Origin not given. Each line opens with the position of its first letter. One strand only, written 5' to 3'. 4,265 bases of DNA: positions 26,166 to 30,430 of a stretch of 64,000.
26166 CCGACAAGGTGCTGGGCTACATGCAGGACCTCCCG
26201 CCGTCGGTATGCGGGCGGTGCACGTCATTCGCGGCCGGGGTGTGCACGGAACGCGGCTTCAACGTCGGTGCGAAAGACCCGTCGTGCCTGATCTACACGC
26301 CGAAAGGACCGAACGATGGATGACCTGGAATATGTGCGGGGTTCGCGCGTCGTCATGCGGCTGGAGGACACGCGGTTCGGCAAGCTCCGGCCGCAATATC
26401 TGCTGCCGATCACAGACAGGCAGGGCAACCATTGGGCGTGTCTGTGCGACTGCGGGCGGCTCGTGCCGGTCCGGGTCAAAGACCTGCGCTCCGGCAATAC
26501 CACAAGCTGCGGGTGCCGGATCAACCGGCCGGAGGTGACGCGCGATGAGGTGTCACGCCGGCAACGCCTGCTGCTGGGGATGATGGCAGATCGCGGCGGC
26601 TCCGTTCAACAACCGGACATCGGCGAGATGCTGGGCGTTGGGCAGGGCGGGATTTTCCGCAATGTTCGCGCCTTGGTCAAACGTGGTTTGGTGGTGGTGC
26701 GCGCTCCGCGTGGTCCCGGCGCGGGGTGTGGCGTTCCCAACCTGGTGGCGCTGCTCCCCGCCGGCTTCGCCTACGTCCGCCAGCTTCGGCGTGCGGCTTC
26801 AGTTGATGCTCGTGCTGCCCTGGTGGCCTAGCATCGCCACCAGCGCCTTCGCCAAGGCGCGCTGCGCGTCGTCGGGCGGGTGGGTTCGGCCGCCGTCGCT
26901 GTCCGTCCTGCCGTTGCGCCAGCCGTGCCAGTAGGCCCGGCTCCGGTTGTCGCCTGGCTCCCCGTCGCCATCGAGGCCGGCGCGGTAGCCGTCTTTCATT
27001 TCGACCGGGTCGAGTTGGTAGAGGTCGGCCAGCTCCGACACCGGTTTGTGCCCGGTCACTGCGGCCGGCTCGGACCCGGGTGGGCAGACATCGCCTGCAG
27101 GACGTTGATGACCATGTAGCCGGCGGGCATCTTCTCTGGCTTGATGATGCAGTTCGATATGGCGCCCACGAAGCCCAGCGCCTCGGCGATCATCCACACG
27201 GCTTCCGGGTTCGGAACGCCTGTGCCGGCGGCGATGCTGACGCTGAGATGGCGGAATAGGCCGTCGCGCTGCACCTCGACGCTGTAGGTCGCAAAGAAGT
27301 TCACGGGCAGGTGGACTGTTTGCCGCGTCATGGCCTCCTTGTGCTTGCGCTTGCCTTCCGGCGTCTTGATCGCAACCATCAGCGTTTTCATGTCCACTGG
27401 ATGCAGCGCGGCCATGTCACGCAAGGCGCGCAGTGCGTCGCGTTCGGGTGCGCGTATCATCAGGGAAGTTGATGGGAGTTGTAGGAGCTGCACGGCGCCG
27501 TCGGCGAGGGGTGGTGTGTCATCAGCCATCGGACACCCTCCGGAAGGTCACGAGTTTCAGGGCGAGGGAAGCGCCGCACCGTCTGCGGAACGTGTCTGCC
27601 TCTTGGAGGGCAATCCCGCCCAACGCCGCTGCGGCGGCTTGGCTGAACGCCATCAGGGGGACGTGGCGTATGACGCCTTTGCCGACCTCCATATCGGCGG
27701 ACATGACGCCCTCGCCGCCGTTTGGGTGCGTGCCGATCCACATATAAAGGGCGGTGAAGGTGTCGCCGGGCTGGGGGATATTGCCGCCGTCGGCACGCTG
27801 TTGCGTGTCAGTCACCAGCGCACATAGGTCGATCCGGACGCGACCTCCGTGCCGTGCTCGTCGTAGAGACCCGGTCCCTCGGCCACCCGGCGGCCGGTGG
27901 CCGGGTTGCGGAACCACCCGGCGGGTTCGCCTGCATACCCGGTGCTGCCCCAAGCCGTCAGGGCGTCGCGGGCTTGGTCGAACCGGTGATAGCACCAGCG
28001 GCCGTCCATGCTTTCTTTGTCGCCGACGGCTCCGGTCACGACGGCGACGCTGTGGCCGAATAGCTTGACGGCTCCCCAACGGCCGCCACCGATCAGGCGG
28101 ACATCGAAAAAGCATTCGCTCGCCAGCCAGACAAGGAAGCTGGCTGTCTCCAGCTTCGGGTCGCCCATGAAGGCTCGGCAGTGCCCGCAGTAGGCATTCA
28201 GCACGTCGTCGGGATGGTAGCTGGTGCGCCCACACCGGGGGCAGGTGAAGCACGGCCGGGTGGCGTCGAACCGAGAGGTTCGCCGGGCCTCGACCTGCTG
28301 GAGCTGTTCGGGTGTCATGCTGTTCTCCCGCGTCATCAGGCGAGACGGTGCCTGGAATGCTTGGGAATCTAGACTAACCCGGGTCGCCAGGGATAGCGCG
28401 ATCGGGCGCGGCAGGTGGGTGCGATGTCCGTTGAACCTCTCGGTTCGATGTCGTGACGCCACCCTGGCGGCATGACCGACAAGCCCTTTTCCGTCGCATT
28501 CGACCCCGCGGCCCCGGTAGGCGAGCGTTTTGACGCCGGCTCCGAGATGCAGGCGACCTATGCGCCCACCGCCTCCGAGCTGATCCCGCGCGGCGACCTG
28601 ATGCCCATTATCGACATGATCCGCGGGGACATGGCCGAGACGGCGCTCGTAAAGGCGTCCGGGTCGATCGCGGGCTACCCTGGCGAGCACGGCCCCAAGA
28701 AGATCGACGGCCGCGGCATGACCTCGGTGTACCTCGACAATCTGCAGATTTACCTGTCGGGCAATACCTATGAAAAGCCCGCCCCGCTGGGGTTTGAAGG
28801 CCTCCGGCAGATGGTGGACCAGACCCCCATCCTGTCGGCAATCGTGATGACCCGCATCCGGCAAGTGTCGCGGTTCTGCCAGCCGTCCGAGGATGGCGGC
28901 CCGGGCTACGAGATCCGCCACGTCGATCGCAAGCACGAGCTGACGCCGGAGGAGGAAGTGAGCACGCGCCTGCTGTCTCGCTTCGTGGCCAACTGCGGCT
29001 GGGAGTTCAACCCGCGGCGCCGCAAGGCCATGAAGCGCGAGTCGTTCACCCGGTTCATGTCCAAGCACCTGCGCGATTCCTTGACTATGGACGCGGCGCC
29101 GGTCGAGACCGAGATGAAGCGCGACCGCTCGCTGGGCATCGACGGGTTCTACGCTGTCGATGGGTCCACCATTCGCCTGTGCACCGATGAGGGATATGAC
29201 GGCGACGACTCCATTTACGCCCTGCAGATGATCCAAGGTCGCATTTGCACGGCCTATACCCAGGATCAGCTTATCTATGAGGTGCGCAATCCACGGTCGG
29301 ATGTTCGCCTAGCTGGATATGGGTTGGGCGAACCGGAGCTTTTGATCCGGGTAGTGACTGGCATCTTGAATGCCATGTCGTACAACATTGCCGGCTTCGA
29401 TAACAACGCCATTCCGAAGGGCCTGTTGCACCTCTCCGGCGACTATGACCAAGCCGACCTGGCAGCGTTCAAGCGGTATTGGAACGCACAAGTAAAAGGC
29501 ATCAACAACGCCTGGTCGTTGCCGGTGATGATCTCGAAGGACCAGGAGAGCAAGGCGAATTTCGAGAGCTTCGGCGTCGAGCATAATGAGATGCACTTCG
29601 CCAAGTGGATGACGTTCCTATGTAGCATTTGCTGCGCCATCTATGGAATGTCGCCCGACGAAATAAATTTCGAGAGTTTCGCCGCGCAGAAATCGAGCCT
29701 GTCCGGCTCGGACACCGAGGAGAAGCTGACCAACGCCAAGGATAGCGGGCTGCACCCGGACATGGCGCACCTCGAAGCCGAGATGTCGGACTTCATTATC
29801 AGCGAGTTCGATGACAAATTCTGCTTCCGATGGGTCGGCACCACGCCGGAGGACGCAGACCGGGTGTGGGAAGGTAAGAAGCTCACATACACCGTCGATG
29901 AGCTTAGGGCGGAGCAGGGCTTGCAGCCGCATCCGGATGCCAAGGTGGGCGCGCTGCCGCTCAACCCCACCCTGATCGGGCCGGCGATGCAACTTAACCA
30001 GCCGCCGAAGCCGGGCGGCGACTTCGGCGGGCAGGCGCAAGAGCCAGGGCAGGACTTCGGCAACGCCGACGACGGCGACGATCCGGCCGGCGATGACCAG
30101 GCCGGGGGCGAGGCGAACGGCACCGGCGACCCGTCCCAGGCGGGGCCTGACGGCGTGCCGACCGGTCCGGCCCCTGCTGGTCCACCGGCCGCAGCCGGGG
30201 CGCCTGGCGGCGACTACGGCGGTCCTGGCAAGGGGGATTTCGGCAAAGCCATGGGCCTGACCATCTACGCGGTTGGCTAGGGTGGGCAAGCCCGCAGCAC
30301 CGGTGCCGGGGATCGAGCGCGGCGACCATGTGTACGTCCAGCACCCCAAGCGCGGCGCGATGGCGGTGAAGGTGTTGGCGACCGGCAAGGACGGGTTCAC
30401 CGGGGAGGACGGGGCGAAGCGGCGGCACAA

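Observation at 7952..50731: A 23-nt box, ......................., ends exactly at the ATG of five unrelated late genes and has three further variants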

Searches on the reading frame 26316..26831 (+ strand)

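Call 35: search_protein_families(library=pfam, proteins=[window:26316-26831:+], max_evalue=0.1)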
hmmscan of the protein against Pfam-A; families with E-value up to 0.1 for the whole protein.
window:26316-26831:+ (171 aa): 4 families
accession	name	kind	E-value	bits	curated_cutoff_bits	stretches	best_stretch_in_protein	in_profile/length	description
PF12802.13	MarR_2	-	4.1e-08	33.7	27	1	79-133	3-57/61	MarR family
PF01047.28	MarR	-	0.026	14.9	24.6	0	95-127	16-48/59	MarR family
PF13463.12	HTH_27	-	0.033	14.9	22.2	1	79-126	1-48/68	Winged helix DNA-binding domain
PF13412.12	HTH_24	-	0.044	13.8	21.9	1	89-126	11-47/48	Winged helix-turn-helix DNA-binding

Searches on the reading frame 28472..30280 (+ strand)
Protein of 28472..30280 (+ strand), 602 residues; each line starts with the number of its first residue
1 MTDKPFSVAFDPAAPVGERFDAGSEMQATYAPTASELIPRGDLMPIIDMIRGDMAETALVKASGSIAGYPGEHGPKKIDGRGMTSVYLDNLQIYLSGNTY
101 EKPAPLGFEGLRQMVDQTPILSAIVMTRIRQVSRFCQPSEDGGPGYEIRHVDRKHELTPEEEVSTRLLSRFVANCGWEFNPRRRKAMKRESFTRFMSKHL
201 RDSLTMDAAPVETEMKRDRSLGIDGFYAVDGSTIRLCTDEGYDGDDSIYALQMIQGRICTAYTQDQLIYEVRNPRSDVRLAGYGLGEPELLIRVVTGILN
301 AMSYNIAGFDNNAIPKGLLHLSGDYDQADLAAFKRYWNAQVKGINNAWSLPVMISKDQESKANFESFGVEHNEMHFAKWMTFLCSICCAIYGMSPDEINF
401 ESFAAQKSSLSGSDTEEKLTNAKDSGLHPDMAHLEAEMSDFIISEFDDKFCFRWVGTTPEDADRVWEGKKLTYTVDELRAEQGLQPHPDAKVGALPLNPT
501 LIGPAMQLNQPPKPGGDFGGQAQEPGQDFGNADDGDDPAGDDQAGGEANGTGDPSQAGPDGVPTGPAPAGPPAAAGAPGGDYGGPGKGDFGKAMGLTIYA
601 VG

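Call 7: search_dna_similar(query=window:28472-30280:+, collection=phages, mode=protein)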
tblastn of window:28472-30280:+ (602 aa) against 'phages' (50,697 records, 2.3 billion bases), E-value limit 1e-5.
Records with a match: 788; places in all: 820; records where one place covers at least 80% of the query: 12.
Best place of each record, by identity: <60% 788.
By first word of the organism name: Staphylococcus 343; Bacillus 244; Enterococcus 69; Listeria 54; Lactobacillus 26; Leptospira 7; Bacteroides 6; Thermus 5; Brochothrix 4; Arthrobacter 4; and 19 more.
By host as written in the record: Staphylococcus aureus 112; - 72; Listeria monocytogenes 43; Bacillus subtilis 27; Staphylococcus sp. 27; Bacillus cereus 26; Staphylococcus carnosus TM300 22; Bacillus thuringiensis subsp. kurstaki 20; and 202 more.
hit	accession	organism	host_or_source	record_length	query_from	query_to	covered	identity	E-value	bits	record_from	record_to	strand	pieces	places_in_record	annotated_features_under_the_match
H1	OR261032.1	Aeromonas phage ST4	Aeromonas hydrophila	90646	1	525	87%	54.2%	1e-179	569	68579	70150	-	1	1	portal protein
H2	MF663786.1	Bordetella phage vB_BbrM_PHB04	Bordetella bronchiseptica 4715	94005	1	523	87%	54.0%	5e-178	565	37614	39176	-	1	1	portal protein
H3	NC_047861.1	Bordetella phage vB_BbrM_PHB04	Bordetella bronchiseptica 4715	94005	1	523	87%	54.0%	5e-178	565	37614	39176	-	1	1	portal protein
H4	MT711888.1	Pseudomonas phage Dolphis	Pseudomonas putida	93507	1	524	87%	53.6%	2e-175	557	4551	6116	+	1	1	portal protein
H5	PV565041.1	Pseudomonas phage Jeremy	Pseudomonas putida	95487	1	524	87%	53.4%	3e-176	560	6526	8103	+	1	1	portal protein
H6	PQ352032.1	Enterobacter phage phiT5282EW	Enterobacter sp.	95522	1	506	84%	52.4%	1e-166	532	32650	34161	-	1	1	hypothetical protein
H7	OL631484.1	Escherichia phage ECML-606-1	Escherichia coli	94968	1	506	84%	52.4%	3e-166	531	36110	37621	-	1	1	hypothetical protein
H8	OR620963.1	Yersinia phage fHe-Yen8-01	Yersinia enterocolitica serotype O:8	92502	1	506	84%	52.4%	8e-163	521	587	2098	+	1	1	portal protein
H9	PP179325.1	Pseudomonas phage Touem01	Pseudomonas syringae 7C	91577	1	515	86%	50.7%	1e-166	532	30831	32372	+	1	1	portal protein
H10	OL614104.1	Morganella phage Mecenats66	Morganella sp.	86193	64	492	71%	50.3%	1e-138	451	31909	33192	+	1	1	portal protein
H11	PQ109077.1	Thermus phage Lalka27b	Thermus thermophilus HB27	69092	6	510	84%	37.7%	3e-90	311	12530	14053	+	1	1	portal protein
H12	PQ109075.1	Thermus phage Lalka8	Thermus thermophilus HB8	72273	6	510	84%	37.2%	1e-83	291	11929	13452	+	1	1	portal protein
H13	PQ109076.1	Thermus phage Lalka27a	Thermus thermophilus HB27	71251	6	510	84%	37.0%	7e-83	289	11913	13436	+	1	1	portal protein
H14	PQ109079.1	Thermus phage Cumys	Thermus thermophilus HB8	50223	89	514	71%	41.6%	2e-98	335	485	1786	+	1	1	portal protein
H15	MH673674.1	Thermus phage phiMa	Thermus thermophilus HB8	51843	89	514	71%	41.6%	2e-98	335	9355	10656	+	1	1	hypothetical protein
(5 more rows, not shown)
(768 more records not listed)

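Call 20: find_related_loci(query=window:28472-30280:+, collection=viral_contigs, flank=10000)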
Query window:28472-30280:+ (602 aa) in viral_contigs; peptide patterns used: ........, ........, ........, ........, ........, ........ (x = any residue, [..] = any of these).
15 stretches matched a pattern; 15 encode a relative of the query (tblastn E <= 1e-3); 15 distinct loci.
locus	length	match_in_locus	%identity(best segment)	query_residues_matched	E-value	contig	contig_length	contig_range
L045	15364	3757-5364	68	3-533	0e+0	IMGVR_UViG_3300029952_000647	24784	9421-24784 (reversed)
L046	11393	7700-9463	58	1-569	0e+0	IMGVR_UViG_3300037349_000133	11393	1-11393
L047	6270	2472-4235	58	1-569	0e+0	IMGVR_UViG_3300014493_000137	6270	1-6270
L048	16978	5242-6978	58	1-602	0e+0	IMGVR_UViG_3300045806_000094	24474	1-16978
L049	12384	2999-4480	51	2-506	2e-171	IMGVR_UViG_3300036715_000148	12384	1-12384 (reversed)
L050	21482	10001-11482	51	2-506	2e-171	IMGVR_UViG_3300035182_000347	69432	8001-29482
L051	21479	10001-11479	59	15-510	2e-176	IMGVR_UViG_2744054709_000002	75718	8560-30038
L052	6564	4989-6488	50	6-508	1e-154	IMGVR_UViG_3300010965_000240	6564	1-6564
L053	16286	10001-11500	50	6-508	8e-150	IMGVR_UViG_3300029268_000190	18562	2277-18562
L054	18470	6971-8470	50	6-508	8e-150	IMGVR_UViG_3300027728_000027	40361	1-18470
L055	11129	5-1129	52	134-508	5e-116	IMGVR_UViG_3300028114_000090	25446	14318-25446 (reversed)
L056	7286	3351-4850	38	86-581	6e-99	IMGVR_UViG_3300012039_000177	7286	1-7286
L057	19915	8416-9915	50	6-508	4e-150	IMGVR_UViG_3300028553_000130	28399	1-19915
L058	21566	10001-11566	61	1-514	0e+0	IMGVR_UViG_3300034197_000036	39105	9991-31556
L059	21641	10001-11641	66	1-561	0e+0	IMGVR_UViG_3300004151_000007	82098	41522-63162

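Call 27: get_annotated_region(hit=H2, flank=20000)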
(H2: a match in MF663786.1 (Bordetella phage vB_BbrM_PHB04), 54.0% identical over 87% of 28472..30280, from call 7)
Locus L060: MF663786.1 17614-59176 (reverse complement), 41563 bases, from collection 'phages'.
description: Bordetella phage vB_BbrM_PHB04, complete genome.
organism: Bordetella phage vB_BbrM_PHB04 (NCBI taxid 2029657)
taxonomy: Viruses; Duplodnaviria; Heunggongvirae; Uroviricota; Caudoviricetes; Phabquatrovirus; Phabquatrovirus PHB04
host: Bordetella bronchiseptica 4715; source: wastewater; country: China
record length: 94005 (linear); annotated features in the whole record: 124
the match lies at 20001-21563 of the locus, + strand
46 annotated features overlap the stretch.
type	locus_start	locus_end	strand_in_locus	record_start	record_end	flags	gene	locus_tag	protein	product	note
CDS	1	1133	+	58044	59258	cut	-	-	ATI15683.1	hypothetical protein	-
CDS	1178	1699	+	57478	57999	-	-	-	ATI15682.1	hypothetical protein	-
CDS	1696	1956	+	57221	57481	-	-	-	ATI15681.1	hypothetical protein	-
CDS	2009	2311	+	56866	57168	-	-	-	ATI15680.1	hypothetical protein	-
CDS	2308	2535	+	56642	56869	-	-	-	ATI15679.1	hypothetical protein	-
CDS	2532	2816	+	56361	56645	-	-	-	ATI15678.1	hypothetical protein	-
CDS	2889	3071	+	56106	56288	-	-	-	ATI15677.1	hypothetical protein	-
CDS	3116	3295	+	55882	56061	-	-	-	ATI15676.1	hypothetical protein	-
CDS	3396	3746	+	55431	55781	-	-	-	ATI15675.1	hypothetical protein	-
CDS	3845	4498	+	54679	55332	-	-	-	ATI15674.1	hypothetical protein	-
CDS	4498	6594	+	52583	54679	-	-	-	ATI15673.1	terminase large subunit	GpA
CDS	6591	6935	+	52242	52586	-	-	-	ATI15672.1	hypothetical protein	-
CDS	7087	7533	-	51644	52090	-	-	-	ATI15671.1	hypothetical protein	-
CDS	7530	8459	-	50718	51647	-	-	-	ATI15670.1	hypothetical protein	-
CDS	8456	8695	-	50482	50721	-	-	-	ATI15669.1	hypothetical protein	-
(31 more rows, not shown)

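Call 50: get_annotated_region(hit=H4, flank=20000)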
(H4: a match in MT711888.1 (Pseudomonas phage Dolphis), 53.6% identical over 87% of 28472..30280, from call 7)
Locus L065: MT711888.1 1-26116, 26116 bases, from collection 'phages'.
description: Pseudomonas phage Dolphis, complete genome.
organism: Pseudomonas phage Dolphis (NCBI taxid 2762288)
taxonomy: Viruses; Duplodnaviria; Heunggongvirae; Uroviricota; Caudoviricetes
host: Pseudomonas putida; source: soil sample; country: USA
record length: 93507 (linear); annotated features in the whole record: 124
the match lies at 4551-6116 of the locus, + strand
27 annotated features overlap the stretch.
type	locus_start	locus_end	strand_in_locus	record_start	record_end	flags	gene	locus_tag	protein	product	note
CDS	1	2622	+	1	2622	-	-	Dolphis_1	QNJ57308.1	terminase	gp1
CDS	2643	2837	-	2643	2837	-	-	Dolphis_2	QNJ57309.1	holin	gp2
CDS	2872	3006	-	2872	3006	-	-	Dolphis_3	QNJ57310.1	hypothetical protein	gp3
CDS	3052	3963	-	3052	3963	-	-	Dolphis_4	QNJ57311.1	recombinase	gp4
CDS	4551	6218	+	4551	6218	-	-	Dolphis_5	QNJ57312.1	portal protein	gp5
CDS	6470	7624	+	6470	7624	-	-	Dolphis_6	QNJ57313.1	hypothetical protein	gp6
CDS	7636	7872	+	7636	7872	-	-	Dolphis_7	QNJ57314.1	membrane protein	gp7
CDS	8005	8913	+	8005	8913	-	-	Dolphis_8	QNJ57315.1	capsid maturation protease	gp8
CDS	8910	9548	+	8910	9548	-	-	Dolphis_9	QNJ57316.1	hypothetical protein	gp9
CDS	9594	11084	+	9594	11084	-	-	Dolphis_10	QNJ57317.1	major capsid protein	gp10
CDS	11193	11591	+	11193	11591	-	-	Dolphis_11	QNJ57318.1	hypothetical protein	gp11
CDS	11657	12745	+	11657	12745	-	-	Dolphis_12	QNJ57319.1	head-to-tail adaptor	gp12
CDS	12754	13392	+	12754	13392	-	-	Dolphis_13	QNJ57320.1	hypothetical protein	gp13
CDS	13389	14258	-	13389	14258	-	-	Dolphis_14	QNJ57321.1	hypothetical protein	gp14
CDS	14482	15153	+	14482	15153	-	-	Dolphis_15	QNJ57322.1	head-to-tail adaptor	gp15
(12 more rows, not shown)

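Call 52: get_annotated_region(hit=H7, flank=20000)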
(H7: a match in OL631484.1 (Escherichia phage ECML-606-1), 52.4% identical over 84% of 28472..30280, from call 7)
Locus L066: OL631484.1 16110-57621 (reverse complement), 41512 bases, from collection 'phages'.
description: Escherichia phage ECML-606-1, complete genome.
organism: Escherichia phage ECML-606-1 (NCBI taxid 2910940)
taxonomy: Viruses; Duplodnaviria; Heunggongvirae; Uroviricota; Caudoviricetes
host: Escherichia coli; source: -; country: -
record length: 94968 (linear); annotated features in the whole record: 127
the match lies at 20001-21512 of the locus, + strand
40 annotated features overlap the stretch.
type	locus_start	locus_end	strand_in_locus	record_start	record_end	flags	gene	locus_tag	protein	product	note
CDS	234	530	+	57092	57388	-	-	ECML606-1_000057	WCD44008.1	hypothetical protein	-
CDS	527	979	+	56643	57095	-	-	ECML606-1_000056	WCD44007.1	hypothetical protein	-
CDS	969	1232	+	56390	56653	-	-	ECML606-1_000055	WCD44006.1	hypothetical protein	-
CDS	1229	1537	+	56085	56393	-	-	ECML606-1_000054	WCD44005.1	hypothetical protein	-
CDS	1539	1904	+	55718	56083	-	-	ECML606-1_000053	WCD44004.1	hypothetical protein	-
CDS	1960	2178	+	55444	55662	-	-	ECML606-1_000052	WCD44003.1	hypothetical protein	-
CDS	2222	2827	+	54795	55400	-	-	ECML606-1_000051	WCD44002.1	hypothetical protein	-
CDS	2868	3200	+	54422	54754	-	-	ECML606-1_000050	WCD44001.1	hypothetical protein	-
CDS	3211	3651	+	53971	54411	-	-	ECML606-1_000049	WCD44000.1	hypothetical protein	-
CDS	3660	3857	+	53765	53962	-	-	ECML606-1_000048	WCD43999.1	hypothetical protein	-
CDS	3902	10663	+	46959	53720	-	-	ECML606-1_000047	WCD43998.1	hypothetical protein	-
CDS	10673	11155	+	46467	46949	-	-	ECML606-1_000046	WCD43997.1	hypothetical protein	-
CDS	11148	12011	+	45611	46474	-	-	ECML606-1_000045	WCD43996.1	hypothetical protein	-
CDS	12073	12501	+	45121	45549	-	-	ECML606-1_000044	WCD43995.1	hypothetical protein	-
CDS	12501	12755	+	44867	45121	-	-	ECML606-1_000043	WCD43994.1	hypothetical protein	-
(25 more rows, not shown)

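Call 69: get_annotated_region(hit=H11, flank=20000)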
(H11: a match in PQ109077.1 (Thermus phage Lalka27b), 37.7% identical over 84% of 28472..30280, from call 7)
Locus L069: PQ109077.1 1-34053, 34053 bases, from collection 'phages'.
description: Thermus phage Lalka27b, complete genome.
organism: Thermus phage Lalka27b (NCBI taxid 3289878)
taxonomy: Viruses
host: Thermus thermophilus HB27; source: hot spring; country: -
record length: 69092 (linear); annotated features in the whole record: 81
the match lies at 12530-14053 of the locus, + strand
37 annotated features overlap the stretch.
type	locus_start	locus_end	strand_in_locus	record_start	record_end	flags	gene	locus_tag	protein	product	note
CDS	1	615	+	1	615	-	-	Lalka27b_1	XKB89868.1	LexA-like regulator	-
CDS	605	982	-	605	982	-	-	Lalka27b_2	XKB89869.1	Ulx-like anti-restriction protein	-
CDS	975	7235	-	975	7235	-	-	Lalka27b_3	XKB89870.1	DarB-like anti-restriction protein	-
CDS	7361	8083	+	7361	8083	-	-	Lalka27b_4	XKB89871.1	ssDNA binding protein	-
CDS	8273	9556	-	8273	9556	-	-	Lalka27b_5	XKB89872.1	hypothetical protein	-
CDS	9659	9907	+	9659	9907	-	-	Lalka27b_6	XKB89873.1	hypothetical protein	-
CDS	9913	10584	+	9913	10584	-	-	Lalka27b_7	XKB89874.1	hypothetical protein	-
CDS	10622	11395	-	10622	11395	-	-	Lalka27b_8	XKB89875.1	hypothetical protein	-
CDS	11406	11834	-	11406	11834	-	-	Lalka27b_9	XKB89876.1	hypothetical protein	-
CDS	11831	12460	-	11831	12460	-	-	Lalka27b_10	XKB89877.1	hypothetical protein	-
CDS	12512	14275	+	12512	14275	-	-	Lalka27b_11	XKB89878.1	portal protein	-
CDS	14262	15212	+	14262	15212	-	-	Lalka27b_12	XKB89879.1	minor head protein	-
CDS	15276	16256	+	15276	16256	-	-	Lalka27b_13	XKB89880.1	vWA domain-containing protein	-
CDS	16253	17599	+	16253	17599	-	-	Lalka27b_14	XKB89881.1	hypothetical protein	-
CDS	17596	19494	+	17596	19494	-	-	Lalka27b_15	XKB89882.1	AAA family ATPase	-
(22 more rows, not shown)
